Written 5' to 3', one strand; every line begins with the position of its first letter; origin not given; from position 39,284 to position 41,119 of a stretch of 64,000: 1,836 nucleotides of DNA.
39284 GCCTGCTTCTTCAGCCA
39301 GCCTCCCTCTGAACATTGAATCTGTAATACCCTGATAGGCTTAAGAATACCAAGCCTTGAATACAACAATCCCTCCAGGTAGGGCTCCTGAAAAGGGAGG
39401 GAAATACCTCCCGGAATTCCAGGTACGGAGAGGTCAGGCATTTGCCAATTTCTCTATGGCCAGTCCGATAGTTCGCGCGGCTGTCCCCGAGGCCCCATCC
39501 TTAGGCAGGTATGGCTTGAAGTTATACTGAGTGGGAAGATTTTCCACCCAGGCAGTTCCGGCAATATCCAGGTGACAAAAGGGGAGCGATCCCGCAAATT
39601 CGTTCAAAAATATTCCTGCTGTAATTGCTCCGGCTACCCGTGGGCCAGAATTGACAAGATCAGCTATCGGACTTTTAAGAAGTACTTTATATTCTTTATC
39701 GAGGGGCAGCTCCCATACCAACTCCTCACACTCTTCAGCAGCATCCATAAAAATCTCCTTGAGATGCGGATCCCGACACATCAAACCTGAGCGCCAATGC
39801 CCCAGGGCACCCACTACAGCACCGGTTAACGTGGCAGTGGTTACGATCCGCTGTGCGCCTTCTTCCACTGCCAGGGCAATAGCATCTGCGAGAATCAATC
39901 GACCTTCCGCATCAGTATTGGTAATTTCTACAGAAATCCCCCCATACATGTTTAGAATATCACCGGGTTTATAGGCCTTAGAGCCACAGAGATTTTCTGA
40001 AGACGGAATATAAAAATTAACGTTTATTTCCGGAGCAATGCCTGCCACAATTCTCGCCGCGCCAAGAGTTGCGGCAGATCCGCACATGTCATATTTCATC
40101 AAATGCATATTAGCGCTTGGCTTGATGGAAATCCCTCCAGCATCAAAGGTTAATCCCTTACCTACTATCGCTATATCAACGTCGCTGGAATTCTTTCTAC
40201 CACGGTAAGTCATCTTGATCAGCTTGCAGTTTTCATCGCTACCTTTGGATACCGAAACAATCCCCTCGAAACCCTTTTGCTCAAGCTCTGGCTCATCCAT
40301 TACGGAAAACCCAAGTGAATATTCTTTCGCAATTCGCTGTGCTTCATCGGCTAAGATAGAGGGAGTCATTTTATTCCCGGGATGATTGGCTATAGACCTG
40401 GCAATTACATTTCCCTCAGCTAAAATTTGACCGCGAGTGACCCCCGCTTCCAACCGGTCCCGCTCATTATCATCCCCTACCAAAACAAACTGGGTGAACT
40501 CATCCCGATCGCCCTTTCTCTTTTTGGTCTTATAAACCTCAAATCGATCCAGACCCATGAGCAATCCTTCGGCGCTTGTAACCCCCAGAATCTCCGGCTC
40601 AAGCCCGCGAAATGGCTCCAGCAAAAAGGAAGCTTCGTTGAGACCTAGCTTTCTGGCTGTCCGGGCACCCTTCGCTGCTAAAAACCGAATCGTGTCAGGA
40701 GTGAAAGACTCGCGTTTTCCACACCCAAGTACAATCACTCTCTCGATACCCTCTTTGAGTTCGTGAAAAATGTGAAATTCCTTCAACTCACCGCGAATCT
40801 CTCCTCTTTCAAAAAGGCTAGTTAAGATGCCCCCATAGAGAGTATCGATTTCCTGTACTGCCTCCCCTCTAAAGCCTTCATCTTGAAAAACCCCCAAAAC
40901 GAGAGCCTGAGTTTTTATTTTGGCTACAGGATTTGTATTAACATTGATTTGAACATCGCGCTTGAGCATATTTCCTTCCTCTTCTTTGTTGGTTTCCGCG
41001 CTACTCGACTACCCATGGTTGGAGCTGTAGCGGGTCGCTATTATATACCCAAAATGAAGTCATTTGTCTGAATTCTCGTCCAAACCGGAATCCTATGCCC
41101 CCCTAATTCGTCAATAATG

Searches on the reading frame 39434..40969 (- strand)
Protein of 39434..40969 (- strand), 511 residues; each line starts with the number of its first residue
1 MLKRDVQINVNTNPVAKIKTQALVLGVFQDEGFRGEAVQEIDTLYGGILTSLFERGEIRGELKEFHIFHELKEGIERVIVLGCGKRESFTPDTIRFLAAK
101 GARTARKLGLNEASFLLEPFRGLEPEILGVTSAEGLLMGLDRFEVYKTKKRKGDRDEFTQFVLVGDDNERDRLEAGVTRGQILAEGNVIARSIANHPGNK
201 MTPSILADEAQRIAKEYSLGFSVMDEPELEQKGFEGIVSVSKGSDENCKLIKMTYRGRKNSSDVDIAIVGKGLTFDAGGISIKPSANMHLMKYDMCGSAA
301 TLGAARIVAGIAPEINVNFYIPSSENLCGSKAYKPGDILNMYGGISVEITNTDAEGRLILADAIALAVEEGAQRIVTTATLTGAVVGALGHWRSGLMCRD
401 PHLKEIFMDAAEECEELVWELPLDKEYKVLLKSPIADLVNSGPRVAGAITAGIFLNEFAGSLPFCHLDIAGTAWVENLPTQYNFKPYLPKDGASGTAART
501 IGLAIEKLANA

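Call 16: search_protein_families(library=pfam, proteins=[window:39434-40969:-])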
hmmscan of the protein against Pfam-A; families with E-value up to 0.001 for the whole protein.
window:39434-40969:- (511 aa): 2 families
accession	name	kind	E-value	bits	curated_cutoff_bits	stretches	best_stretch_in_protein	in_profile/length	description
PF00883.26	Peptidase_M17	-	2.4e-103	346.1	25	1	189-501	2-309/310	Cytosol aminopeptidase family, catalytic domain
PF02789.23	Peptidase_M17_N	-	5e-21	75.4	23.4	1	24-150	1-129/129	Cytosol aminopeptidase family, N-terminal domain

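Call 48: find_homologous_proteins(query=window:39434-40969:-, max_evalue=1e-100)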
Query window:39434-40969:- (511 aa): 113 proteins with E <= 1e-100 among 8000 candidates.
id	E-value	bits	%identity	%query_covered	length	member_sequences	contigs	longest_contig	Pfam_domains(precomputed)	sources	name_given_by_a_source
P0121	0.0e+0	1074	100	94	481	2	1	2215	PF00883.27,PF02789.24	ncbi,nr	ncbi:leucyl aminopeptidase, partial [bacterium]|nr:leucyl aminopeptidase [bacterium]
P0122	3.8e-283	958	81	100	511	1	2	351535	PF00883.27,PF02789.24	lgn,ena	-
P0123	1.2e-262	890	77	100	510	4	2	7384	PF00883.27,PF02789.24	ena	-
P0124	1.1e-229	781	68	100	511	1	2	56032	PF00883.27,PF02789.24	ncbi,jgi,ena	-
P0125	3.6e-228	776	68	100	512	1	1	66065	PF00883.27,PF02789.24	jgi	jgi:leucyl aminopeptidase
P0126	2.4e-221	754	65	99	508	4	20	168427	PF00883.27,PF02789.24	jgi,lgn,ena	-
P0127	1.1e-213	729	61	100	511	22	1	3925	PF00883.27,PF02789.24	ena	-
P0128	7.3e-212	722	62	98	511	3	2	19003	PF00883.27,PF02789.24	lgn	-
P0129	5.0e-207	707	62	100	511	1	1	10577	PF00883.27,PF02789.24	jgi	jgi:leucyl aminopeptidase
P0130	4.6e-203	693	61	100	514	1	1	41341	PF00883.27,PF02789.24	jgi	jgi:leucyl aminopeptidase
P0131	1.2e-195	669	58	100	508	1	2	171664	PF00883.27,PF02789.24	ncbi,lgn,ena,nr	ncbi:MAG: leucyl aminopeptidase [Candidatus Cloacimonadota bacterium]|nr:MAG: leucyl aminopeptidase 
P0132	3.6e-195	667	60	100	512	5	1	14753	PF00883.27,PF02789.24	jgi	jgi:leucyl aminopeptidase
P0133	1.8e-194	665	59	100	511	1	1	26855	PF00883.27,PF02789.24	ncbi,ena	-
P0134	1.1e-192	659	57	100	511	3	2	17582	PF00883.27,PF02789.24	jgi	-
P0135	2.5e-192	658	57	99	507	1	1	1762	PF00883.27,PF02789.24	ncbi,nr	ncbi:leucyl aminopeptidase [bacterium]|nr:leucyl aminopeptidase [bacterium]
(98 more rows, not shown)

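Call 49: find_encoding_contigs(protein=P0122, flank=10000, max_places=1)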
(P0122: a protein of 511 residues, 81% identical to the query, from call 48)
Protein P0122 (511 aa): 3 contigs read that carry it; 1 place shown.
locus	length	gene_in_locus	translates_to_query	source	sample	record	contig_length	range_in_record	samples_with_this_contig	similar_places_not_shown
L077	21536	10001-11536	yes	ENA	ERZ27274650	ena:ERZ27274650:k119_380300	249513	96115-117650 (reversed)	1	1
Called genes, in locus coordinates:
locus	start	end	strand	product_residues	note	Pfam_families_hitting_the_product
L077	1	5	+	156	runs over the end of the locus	PF05130:FlgN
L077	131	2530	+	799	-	PF22638:FlgK_D1, PF06429:Flg_bbr_C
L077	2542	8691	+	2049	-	PF00669:Flagellin_N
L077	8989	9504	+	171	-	PF20074:DUF6470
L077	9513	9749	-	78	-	PF13370:Fer4_13, PF13459:Fer4_15 (weak)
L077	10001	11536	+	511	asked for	PF02789:Peptidase_M17_N, PF00883:Peptidase_M17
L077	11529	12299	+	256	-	-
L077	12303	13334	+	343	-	PF00579:tRNA-synt_1b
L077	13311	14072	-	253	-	PF00218:IGPS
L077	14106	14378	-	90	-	PF00708:Acylphosphatase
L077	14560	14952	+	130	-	-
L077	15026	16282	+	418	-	PF08245:Mur_ligase_M, PF02875:Mur_ligase_C (weak)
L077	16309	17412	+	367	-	PF01098:FTSW_RODA_SPOVE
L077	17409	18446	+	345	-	PF03033:Glyco_transf_28, PF04101:Glyco_tran_28_C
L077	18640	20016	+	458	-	PF01225:Mur_ligase, PF08245:Mur_ligase_M, PF02875:Mur_ligase_C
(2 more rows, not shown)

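Call 50: find_encoding_contigs(protein=P0124, flank=10000, max_places=1)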
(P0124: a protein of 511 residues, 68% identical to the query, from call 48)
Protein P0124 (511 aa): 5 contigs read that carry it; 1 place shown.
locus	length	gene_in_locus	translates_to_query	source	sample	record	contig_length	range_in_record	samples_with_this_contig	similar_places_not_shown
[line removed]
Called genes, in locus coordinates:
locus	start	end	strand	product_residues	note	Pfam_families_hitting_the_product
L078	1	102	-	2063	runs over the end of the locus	PF00669:Flagellin_N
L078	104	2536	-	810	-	PF22638:FlgK_D1, PF06429:Flg_bbr_C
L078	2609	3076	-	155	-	PF05130:FlgN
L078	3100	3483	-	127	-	-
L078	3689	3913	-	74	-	-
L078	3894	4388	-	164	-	PF00156:Pribosyltran (weak)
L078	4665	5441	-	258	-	PF00132:Hexapep (faint), PF25084:LbH_EIF2B (faint), PF25087:GMPPB_C (faint), PF13720:Acetyltransf_11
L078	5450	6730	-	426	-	PF03331:LpxC, PF22817:ApeP-like (weak), PF07977:FabA, PF22818:ApeI-like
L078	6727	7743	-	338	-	PF04613:LpxD, PF25087:GMPPB_C (faint), PF25084:LbH_EIF2B (weak), PF14602:Hexapep_2 (faint), PF00132:Hexapep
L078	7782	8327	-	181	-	PF03938:OmpH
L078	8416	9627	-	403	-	PF01476:LysM, PF01551:Peptidase_M23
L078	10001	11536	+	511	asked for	PF02789:Peptidase_M17_N, PF00883:Peptidase_M17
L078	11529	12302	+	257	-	-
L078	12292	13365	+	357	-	PF00579:tRNA-synt_1b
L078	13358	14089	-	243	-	PF00218:IGPS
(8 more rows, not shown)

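Call 78: find_encoding_contigs(protein=P0123, flank=10000, max_places=2)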
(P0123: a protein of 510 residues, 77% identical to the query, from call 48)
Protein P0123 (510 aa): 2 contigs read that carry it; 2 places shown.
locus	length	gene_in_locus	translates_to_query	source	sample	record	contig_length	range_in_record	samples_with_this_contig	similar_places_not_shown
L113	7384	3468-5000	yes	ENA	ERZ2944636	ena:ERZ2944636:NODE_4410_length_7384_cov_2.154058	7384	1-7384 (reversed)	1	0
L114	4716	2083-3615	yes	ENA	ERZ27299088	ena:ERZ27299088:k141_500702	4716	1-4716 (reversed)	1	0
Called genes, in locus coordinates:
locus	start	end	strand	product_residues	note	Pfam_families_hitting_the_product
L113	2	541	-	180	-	?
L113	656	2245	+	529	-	PF00162:PGK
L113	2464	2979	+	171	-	PF20074:DUF6470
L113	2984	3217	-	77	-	PF13459:Fer4_15 (weak), PF13370:Fer4_13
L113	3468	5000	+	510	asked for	PF02789:Peptidase_M17_N, PF00883:Peptidase_M17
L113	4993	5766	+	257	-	-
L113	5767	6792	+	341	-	PF00579:tRNA-synt_1b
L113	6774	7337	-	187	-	PF00218:IGPS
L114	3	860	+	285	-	?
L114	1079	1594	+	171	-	PF20074:DUF6470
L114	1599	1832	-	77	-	PF13459:Fer4_15 (weak), PF13370:Fer4_13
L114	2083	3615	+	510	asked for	PF02789:Peptidase_M17_N, PF00883:Peptidase_M17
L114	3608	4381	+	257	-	-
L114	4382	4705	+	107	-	PF00579:tRNA-synt_1b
